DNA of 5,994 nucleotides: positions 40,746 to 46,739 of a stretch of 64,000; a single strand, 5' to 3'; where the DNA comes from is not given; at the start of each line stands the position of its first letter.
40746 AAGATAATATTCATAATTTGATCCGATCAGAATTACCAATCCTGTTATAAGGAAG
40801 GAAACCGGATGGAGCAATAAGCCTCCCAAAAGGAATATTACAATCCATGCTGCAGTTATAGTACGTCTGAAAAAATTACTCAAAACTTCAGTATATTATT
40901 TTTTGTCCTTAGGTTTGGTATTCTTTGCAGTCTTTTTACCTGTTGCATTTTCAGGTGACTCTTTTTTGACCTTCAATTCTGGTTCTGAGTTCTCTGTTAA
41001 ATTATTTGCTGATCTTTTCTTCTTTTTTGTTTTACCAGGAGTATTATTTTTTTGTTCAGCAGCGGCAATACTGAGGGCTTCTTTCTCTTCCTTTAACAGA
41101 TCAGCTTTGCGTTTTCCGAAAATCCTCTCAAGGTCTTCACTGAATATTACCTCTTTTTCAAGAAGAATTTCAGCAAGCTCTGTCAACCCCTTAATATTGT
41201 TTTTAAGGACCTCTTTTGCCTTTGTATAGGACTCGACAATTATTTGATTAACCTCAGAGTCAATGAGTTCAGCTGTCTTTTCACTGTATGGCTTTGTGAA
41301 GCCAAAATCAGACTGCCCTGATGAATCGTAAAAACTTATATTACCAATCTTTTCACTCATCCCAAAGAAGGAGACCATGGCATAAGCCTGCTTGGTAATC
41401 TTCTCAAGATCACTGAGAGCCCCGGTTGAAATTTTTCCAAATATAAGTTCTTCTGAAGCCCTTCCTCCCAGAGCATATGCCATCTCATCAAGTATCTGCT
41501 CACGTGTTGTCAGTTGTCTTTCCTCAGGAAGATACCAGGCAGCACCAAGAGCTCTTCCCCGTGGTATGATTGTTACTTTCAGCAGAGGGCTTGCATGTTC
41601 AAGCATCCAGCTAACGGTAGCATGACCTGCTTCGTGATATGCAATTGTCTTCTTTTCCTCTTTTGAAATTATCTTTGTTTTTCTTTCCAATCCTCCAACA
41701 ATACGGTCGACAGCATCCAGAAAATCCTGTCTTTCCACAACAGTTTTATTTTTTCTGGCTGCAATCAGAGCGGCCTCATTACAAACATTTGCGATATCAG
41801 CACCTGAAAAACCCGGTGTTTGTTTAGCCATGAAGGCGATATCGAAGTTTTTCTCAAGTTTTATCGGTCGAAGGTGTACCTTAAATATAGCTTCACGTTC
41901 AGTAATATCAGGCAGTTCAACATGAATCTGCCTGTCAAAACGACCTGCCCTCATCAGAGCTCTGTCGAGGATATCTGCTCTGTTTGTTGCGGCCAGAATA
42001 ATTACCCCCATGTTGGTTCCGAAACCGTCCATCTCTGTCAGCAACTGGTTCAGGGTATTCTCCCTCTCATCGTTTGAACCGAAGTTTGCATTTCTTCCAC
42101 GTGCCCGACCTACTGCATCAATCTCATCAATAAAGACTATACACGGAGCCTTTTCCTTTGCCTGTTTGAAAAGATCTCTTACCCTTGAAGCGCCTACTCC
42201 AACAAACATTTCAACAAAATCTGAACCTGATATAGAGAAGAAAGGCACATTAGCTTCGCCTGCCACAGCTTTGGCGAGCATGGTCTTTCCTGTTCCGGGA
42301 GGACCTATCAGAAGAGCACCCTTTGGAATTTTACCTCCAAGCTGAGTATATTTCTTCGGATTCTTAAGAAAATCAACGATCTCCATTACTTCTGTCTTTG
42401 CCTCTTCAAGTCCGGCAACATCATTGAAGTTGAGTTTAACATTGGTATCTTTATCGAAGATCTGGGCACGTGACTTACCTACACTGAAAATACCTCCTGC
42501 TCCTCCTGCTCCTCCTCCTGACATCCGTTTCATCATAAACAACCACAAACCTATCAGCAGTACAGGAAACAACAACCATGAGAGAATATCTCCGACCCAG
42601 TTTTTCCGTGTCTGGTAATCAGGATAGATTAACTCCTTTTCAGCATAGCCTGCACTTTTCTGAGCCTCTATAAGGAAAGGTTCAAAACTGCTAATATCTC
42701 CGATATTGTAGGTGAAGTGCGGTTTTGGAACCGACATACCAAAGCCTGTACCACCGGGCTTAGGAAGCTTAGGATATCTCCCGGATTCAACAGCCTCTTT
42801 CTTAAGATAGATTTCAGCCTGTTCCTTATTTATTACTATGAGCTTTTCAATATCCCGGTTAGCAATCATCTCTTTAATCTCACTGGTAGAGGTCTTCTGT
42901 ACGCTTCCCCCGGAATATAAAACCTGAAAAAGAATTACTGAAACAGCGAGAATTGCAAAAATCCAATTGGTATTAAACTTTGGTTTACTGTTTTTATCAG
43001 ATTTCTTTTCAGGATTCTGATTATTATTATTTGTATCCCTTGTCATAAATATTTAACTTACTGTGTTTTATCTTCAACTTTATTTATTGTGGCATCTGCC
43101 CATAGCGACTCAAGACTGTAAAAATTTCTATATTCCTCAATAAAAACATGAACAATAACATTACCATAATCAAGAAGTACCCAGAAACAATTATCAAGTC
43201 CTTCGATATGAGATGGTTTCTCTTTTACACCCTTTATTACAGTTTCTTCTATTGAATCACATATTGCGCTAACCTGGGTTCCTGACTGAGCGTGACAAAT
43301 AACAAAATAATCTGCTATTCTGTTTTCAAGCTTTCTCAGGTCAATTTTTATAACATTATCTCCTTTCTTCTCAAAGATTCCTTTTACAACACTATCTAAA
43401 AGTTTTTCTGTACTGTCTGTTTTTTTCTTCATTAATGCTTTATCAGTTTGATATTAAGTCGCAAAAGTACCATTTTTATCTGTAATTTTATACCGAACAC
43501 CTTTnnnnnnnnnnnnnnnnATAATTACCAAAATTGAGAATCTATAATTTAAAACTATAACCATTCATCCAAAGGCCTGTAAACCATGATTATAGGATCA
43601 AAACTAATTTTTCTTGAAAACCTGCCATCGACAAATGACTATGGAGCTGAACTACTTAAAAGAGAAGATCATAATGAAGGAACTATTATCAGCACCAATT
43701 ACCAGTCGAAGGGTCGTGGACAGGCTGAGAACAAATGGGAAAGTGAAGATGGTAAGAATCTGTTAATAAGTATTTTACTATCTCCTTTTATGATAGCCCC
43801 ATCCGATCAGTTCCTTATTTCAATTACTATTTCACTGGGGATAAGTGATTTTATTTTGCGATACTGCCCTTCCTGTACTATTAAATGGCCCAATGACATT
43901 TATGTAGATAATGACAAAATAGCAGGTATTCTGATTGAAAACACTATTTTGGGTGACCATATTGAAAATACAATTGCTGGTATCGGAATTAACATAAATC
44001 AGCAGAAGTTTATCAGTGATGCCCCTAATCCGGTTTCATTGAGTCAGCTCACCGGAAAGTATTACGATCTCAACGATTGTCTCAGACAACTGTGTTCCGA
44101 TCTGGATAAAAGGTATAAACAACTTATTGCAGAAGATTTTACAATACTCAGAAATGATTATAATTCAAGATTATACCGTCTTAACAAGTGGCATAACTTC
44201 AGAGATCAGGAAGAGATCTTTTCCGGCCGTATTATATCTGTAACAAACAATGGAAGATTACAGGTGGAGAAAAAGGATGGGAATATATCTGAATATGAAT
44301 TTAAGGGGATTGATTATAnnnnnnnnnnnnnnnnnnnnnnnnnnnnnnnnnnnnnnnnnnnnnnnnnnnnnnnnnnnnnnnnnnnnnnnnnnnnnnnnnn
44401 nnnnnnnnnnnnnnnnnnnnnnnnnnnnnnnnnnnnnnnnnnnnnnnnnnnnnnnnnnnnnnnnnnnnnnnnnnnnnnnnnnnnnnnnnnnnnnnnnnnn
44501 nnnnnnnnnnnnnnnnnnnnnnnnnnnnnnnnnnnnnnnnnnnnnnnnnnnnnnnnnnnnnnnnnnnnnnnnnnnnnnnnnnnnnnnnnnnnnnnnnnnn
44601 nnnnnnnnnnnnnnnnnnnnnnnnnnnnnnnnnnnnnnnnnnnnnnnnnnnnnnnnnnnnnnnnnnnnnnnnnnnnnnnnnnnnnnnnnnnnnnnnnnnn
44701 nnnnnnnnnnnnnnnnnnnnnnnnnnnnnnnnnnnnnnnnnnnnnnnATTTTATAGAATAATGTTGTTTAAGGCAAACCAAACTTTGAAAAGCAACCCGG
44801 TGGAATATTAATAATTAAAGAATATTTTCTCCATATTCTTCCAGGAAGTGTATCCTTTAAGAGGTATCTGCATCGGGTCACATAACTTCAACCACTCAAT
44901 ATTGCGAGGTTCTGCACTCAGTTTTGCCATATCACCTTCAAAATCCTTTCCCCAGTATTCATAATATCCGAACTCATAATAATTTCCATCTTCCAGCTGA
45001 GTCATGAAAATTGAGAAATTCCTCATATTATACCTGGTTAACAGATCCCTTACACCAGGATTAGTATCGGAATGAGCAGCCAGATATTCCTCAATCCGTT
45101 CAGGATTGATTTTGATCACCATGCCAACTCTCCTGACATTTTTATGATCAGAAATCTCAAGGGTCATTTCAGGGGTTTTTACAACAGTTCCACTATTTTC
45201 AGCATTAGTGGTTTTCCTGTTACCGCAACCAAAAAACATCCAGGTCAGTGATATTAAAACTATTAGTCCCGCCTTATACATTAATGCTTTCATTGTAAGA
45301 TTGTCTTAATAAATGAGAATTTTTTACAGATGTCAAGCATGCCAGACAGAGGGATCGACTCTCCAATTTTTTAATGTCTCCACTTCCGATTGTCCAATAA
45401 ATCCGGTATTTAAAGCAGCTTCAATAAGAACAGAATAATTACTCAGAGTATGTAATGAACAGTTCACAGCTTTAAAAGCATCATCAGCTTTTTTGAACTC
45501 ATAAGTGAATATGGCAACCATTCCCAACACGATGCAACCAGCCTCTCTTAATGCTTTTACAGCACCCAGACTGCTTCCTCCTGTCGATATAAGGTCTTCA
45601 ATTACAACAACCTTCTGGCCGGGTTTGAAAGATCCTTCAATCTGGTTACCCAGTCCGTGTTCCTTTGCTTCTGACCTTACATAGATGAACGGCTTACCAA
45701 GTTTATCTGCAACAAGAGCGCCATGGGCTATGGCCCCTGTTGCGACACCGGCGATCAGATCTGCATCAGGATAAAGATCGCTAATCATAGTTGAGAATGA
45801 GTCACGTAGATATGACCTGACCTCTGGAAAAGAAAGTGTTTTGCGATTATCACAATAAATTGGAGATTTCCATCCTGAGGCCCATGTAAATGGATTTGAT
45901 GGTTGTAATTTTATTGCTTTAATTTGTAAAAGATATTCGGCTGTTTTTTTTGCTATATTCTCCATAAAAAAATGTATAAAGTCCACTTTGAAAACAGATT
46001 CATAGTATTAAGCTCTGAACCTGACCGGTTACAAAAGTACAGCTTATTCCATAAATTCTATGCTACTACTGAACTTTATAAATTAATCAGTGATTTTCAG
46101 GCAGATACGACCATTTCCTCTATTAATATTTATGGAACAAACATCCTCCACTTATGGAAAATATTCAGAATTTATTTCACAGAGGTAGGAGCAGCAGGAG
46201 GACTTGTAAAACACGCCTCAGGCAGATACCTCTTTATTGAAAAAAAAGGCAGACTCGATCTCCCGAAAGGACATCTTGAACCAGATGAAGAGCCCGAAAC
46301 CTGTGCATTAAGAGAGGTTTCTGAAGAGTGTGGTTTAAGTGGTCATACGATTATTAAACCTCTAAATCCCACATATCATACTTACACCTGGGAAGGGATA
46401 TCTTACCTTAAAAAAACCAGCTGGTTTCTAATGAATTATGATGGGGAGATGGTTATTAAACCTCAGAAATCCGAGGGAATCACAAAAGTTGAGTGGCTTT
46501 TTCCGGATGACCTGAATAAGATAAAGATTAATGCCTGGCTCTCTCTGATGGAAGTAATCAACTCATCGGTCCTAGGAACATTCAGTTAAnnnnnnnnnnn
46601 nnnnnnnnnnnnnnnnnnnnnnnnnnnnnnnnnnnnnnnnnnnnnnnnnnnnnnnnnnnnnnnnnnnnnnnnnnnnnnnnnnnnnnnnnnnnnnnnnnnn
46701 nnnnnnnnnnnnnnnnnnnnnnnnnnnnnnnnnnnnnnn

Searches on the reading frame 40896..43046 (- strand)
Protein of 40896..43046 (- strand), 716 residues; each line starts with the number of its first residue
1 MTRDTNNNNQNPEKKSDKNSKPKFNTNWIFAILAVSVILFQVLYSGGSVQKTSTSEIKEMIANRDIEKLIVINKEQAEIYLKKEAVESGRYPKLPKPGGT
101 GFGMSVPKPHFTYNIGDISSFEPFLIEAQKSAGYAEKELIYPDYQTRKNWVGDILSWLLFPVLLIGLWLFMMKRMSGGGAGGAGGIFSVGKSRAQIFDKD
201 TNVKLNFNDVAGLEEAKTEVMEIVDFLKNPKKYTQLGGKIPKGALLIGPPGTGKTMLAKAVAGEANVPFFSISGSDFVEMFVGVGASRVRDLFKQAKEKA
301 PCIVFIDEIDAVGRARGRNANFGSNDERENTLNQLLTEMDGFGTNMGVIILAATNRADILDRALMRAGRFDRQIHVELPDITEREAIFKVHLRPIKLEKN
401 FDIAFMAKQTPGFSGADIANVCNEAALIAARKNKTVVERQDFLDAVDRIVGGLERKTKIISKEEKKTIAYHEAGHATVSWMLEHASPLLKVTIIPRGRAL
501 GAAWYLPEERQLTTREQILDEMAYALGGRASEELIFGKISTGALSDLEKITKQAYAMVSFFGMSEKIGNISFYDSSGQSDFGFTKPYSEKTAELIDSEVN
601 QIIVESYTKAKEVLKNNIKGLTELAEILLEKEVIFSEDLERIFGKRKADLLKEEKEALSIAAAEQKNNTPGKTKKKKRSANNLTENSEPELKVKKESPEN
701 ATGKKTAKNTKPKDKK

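Call 90: search_protein_families(library=pfam, proteins=[window:40896-43046:-], max_evalue=0.00001)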
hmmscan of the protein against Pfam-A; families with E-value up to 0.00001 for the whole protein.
window:40896-43046:- (716 aa): 4 families
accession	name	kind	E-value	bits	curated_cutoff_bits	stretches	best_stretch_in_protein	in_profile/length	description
PF01434.24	Peptidase_M41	-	1.5e-66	224.4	29.9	1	459-642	2-191/191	Peptidase family M41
PF00004.35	AAA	-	1.2e-47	162.1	21.2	1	245-377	2-130/131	ATPase family associated with various cellular activities (AAA)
PF17862.7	AAA_lid_3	-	2.4e-14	53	27.2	1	401-443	2-44/45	AAA+ lid domain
PF06480.20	FtsH_ext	-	3.2e-09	37.4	25.5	1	28-134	4-96/103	FtsH Extracellular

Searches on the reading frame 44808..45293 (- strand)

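Call 7: search_protein_families(library=pfam, proteins=[window:44808-45293:-], max_evalue=0.001)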
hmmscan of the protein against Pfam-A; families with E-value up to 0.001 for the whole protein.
window:44808-45293:- (161 aa): 1 family
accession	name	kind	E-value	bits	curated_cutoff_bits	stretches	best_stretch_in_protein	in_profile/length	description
PF05336.19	rhaM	-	1.8e-16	60.6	23.4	1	55-158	1-103/105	L-rhamnose mutarotase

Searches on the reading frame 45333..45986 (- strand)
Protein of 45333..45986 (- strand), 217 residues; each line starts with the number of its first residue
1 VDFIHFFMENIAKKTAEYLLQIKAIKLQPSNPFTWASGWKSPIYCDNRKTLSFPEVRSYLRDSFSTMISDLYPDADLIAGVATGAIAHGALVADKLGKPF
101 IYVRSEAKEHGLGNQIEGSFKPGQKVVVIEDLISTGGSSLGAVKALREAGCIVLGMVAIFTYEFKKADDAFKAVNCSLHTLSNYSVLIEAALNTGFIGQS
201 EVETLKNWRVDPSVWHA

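Call 7: search_protein_families(library=pfam, proteins=[window:45333-45986:-], max_evalue=0.001)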
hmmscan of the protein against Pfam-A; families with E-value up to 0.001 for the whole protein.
window:45333-45986:- (217 aa): 1 family
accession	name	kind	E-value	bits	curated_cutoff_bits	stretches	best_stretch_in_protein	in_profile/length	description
PF00156.33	Pribosyltran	-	3.3e-10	39.9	26.3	1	75-178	30-142/158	Phosphoribosyl transferase domain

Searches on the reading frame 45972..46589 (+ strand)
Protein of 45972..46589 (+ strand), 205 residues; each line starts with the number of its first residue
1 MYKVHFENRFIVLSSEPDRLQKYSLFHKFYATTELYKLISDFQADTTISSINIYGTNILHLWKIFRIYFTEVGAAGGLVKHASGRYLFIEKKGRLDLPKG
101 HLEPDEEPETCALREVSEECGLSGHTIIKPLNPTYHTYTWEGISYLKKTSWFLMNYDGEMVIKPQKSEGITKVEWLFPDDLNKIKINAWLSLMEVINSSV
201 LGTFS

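Call 7: search_protein_families(library=pfam, proteins=[window:45972-46589:+], max_evalue=0.001)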
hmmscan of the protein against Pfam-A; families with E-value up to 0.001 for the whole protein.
window:45972-46589:+ (205 aa): 1 family
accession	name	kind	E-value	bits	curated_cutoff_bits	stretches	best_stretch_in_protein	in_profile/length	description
PF00293.34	NUDIX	-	1.6e-13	51.2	21.1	1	75-187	6-124/134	NUDIX domain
